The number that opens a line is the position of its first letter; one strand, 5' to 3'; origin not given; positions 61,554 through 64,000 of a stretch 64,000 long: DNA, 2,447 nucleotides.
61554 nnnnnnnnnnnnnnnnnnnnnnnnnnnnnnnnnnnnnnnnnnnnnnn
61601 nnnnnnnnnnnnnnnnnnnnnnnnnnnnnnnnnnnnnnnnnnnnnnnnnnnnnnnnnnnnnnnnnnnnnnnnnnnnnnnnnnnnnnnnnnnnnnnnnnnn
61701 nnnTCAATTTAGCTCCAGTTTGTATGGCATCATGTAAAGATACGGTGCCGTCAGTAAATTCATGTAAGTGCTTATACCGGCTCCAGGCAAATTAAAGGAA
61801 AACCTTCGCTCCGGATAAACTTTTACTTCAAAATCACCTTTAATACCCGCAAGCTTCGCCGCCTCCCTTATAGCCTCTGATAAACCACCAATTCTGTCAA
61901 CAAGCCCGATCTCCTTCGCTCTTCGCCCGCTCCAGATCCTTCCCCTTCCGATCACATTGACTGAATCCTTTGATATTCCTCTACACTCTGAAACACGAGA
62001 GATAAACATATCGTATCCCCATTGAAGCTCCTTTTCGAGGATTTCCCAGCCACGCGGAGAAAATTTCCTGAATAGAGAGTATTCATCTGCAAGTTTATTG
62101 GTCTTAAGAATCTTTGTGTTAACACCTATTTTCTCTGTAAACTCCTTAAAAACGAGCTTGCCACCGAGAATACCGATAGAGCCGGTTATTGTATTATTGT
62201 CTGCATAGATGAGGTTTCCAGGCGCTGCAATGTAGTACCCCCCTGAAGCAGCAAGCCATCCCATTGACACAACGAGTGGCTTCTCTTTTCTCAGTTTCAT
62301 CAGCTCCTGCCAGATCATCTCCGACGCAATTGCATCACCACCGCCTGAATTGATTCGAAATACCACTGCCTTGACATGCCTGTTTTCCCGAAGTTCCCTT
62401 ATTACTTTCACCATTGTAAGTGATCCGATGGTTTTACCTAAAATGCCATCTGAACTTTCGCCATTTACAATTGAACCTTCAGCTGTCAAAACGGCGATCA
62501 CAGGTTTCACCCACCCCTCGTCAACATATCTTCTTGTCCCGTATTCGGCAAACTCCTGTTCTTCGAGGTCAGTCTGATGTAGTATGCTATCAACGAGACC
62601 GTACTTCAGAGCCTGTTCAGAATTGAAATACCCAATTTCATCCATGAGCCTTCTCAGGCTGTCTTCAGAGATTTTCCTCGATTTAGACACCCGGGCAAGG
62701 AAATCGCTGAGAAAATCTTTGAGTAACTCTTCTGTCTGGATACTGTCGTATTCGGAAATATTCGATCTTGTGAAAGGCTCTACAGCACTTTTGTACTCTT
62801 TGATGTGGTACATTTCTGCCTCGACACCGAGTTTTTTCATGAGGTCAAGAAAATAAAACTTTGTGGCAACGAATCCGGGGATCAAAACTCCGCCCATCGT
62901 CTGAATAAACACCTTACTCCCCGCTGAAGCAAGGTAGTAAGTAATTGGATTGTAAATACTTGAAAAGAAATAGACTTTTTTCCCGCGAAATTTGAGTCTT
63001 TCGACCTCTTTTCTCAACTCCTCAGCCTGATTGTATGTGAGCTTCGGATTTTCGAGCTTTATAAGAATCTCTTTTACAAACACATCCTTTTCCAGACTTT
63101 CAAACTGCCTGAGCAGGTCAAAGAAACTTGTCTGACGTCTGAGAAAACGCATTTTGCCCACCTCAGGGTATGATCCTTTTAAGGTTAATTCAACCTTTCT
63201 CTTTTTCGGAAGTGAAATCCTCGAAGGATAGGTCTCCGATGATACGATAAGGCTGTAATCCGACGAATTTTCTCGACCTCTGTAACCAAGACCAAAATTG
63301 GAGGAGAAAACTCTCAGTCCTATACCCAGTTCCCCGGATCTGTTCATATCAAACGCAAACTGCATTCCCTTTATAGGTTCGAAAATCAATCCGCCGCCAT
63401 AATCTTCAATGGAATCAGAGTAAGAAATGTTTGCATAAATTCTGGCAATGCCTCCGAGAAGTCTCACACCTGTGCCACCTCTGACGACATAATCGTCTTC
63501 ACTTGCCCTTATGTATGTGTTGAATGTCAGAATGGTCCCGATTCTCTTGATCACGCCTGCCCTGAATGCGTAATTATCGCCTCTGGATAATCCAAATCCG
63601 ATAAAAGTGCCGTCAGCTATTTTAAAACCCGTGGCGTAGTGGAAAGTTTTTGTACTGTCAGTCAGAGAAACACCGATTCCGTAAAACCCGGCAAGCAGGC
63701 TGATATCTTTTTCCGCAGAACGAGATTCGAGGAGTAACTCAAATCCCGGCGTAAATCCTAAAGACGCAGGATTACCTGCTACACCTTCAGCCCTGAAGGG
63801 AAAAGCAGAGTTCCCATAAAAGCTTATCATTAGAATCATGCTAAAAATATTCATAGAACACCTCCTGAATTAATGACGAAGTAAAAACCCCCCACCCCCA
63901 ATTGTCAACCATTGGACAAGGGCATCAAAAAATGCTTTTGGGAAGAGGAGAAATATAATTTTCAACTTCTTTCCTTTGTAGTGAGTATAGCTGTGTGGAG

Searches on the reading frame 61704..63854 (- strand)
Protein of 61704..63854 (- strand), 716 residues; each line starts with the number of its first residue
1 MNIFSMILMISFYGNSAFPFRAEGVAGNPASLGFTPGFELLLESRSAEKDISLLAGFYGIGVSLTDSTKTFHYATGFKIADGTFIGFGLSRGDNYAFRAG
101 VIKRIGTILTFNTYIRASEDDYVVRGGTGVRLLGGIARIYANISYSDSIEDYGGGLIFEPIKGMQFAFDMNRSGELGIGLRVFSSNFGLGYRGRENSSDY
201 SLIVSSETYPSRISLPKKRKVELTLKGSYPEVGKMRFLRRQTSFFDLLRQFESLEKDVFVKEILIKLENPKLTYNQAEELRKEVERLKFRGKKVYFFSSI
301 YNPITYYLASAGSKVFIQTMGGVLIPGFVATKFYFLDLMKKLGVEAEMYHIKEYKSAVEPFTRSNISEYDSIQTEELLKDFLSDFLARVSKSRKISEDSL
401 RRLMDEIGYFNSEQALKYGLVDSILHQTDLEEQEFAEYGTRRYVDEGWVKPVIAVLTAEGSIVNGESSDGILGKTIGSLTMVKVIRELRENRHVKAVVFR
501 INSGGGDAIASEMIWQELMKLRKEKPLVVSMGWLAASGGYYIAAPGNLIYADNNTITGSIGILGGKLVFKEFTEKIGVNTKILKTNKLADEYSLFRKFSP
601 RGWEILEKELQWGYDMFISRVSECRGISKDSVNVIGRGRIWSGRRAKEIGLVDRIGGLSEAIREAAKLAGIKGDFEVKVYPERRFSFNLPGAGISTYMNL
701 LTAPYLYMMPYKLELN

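Call 39: search_protein_families(library=pfam, proteins=[window:61704-63854:-], max_evalue=0.00001)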
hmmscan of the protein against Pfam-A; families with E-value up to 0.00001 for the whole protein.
window:61704-63854:- (716 aa): 2 families
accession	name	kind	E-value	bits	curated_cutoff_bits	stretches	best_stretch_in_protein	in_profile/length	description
PF01343.23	Peptidase_S49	-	1.2e-61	207.6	24.9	2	521-671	3-153/154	Peptidase family S49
PF00574.28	CLP_protease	-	1.8e-08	34.9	20.2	0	484-547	36-97/182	Clp protease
